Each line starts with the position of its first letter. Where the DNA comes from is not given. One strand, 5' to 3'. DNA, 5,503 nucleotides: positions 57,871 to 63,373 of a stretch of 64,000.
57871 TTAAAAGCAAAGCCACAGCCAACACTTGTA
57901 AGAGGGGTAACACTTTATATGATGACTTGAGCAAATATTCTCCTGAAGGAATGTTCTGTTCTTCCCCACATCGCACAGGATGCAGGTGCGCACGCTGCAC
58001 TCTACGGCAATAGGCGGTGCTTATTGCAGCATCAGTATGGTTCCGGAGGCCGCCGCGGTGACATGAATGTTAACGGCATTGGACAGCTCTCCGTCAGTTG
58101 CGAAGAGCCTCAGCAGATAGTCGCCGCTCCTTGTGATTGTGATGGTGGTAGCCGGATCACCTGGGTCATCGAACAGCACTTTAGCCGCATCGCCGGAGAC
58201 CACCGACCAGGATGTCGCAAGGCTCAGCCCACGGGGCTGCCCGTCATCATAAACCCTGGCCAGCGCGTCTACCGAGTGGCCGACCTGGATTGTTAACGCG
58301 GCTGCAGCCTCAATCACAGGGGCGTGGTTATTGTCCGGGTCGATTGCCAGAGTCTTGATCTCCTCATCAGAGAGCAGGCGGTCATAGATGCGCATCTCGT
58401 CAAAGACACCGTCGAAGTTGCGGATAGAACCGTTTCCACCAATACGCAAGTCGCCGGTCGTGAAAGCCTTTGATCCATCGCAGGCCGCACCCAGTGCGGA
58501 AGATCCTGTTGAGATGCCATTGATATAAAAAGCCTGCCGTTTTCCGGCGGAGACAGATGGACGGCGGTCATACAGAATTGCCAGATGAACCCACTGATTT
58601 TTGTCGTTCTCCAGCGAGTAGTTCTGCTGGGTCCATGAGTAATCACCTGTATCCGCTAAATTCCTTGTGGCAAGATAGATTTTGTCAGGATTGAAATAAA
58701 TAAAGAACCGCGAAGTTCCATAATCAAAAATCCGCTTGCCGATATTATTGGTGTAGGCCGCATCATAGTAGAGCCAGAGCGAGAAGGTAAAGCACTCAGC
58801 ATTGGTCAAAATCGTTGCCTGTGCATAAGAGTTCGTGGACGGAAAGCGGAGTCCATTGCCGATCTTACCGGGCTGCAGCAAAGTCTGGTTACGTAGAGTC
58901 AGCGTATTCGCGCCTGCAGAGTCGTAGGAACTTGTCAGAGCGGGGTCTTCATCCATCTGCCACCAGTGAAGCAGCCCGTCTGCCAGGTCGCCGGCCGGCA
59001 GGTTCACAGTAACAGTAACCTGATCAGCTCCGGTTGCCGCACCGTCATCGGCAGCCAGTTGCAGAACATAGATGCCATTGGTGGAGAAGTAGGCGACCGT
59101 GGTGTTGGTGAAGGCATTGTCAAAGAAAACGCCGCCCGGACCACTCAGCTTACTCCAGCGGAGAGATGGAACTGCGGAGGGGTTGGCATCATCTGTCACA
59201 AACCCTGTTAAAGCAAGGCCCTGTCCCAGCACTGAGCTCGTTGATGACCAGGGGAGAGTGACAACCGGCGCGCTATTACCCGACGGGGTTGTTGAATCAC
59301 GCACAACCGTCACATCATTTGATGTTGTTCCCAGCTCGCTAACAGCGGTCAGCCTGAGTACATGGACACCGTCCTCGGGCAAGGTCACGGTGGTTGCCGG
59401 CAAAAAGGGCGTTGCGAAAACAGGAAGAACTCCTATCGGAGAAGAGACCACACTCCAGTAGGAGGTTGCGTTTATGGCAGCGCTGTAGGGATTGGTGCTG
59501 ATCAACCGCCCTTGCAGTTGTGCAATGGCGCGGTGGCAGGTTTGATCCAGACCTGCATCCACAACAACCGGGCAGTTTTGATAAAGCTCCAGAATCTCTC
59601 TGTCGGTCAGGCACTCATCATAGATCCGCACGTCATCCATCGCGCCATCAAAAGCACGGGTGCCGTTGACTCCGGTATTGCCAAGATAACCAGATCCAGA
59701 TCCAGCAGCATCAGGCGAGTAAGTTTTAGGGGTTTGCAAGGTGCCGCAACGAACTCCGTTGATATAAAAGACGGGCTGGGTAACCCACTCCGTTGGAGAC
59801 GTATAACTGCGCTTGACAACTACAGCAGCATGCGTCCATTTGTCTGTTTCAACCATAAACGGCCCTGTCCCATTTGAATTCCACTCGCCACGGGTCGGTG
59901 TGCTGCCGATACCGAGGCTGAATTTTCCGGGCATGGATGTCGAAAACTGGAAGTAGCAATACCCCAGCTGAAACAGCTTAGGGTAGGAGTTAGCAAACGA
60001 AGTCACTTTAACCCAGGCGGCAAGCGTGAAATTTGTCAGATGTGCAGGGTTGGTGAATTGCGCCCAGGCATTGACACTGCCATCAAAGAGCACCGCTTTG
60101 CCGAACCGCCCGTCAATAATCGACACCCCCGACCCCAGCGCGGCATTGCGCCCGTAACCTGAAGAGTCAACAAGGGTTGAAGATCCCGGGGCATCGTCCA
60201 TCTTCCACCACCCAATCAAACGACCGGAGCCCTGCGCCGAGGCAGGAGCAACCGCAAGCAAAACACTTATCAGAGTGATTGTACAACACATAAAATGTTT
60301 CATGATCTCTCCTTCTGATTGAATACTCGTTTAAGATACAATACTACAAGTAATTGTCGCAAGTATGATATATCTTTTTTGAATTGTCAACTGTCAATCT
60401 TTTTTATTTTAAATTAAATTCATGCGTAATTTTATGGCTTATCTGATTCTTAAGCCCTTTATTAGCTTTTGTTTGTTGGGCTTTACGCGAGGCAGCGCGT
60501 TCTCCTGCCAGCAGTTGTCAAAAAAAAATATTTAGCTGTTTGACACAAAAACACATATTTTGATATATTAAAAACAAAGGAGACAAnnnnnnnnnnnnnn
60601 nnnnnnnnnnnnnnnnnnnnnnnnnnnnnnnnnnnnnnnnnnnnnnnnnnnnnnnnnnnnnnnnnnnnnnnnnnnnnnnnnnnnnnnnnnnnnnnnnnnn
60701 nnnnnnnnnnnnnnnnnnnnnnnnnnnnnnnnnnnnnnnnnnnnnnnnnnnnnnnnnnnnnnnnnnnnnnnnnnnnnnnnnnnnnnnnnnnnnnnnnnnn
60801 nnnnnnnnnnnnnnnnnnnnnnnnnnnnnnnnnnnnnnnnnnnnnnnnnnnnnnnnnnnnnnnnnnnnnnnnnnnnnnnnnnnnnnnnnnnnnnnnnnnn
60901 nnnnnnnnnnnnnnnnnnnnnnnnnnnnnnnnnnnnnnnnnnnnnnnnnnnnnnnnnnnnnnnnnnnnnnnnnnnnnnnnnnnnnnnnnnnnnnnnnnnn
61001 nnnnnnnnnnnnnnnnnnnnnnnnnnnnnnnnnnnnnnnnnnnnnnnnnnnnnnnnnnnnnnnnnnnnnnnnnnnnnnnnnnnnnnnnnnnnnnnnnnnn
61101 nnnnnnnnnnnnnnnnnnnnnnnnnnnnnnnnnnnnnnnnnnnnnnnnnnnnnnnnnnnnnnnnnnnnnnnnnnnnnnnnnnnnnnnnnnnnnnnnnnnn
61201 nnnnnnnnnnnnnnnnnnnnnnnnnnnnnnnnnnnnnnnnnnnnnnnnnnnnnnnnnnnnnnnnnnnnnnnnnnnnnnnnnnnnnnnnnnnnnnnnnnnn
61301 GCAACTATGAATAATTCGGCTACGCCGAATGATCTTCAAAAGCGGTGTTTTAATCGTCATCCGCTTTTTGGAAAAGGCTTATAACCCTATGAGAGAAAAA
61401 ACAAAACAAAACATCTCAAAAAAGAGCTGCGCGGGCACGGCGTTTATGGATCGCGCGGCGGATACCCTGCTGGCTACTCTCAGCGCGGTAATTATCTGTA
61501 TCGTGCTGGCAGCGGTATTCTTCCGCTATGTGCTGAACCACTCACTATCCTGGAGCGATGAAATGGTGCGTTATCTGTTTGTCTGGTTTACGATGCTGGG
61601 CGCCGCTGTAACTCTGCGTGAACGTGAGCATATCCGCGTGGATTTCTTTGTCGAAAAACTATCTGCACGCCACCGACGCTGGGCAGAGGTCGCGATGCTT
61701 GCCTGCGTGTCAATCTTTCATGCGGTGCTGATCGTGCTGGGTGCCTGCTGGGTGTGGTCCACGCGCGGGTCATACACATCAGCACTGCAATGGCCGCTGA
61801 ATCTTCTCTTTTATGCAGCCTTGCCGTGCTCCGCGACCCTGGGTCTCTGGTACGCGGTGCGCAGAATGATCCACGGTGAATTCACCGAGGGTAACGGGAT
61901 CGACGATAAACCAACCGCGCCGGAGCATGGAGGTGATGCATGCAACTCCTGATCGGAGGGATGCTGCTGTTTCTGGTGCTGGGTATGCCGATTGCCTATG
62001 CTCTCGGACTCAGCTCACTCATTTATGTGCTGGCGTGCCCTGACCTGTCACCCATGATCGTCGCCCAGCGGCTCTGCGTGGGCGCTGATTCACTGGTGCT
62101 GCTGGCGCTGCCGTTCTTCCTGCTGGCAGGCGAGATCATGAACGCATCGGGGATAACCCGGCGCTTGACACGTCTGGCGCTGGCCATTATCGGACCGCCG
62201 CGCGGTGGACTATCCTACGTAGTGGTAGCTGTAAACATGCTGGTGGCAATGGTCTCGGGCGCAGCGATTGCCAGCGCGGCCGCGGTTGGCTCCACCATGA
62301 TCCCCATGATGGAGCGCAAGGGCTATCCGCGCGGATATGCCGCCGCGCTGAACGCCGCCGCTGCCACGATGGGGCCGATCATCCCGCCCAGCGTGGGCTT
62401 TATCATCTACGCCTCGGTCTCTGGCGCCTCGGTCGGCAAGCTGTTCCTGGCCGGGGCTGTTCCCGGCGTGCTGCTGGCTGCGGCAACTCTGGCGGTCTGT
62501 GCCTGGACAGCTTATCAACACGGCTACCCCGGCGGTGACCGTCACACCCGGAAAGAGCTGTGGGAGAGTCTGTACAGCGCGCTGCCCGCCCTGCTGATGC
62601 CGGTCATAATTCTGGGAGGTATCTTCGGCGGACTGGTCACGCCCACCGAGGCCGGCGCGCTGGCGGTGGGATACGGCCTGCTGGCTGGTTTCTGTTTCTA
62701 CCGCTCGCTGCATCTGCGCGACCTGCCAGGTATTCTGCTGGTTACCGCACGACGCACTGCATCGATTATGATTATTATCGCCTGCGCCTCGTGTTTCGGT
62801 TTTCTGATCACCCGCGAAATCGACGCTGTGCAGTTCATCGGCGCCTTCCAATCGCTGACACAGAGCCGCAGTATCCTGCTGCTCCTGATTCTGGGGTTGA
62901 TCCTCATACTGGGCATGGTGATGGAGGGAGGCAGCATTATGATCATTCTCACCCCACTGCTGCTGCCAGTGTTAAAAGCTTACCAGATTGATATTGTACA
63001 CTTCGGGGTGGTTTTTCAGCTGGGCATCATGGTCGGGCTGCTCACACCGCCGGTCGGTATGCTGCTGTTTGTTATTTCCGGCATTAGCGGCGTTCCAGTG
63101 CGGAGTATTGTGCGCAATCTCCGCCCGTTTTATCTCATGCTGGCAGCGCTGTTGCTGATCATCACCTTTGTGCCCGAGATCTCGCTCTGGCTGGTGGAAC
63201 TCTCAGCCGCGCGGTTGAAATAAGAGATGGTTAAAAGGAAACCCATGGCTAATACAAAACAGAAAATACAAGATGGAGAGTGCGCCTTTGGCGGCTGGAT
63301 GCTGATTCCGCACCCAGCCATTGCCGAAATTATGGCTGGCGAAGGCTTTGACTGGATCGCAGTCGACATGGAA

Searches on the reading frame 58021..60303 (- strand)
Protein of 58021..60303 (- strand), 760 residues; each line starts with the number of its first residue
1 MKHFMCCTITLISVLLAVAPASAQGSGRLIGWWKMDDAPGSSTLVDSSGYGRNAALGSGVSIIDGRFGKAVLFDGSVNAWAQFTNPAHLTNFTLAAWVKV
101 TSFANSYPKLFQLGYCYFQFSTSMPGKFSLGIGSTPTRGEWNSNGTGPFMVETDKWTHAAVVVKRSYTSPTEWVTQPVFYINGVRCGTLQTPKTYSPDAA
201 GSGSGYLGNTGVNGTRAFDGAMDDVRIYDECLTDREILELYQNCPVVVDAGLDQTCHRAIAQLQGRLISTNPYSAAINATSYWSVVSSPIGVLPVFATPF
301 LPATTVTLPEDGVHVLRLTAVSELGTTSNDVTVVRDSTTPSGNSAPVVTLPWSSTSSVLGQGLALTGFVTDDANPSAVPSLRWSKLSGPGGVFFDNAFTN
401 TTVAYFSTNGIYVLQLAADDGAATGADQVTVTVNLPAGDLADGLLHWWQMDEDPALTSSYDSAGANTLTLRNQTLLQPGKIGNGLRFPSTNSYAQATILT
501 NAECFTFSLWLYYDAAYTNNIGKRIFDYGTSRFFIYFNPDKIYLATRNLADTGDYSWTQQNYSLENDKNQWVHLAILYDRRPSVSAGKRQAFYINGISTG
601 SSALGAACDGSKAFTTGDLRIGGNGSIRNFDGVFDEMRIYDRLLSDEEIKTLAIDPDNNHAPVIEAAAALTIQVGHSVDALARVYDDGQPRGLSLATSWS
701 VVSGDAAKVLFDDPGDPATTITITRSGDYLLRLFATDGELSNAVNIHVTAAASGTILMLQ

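Call 66: search_protein_families(library=pfam, proteins=[window:58021-60303:-], max_evalue=0.001)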
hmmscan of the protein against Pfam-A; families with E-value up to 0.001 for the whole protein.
window:58021-60303:- (760 aa): 3 families
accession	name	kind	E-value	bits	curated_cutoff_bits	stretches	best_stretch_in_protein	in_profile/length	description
PF13385.13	Laminin_G_3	-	3.5e-41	141.3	27.6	2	493-650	6-151/151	Concanavalin A-like lectin/glucanases superfamily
PF22352.2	K319L-like_PKD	-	1.4e-12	47.8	27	1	363-433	14-84/84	K319L-like, PKD domain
PF00801.26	PKD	-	0.00022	21.6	23.5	0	672-748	11-78/80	PKD domain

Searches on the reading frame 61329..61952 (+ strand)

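Call 66: search_protein_families(library=pfam, proteins=[window:61329-61952:+], max_evalue=0.001)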
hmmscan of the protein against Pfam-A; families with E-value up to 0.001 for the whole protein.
window:61329-61952:+ (207 aa): 1 family
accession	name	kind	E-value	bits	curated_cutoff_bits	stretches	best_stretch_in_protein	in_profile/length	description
PF04290.18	DctQ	-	2e-32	112.3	28.3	1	55-182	1-128/132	Tripartite ATP-independent periplasmic transporters, DctQ component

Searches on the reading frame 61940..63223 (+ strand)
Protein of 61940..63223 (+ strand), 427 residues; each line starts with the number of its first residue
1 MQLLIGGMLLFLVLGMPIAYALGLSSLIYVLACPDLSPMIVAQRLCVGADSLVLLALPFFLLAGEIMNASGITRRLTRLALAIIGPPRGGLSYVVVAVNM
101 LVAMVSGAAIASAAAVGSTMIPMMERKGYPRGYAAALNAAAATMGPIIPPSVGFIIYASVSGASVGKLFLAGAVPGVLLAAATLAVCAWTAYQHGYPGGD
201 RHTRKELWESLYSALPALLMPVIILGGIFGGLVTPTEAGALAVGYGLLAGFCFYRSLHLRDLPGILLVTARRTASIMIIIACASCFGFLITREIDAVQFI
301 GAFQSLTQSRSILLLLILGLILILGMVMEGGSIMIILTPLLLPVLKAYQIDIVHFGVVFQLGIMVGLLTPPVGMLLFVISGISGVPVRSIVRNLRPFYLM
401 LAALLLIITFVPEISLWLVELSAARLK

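Call 66: search_protein_families(library=pfam, proteins=[window:61940-63223:+], max_evalue=0.001)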
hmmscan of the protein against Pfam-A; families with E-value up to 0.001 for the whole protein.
window:61940-63223:+ (427 aa): 1 family
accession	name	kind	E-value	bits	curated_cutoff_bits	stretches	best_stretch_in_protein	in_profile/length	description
PF06808.19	DctM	-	3.7e-111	372.3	23.8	1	6-414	2-413/413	Tripartite ATP-independent periplasmic transporter, DctM component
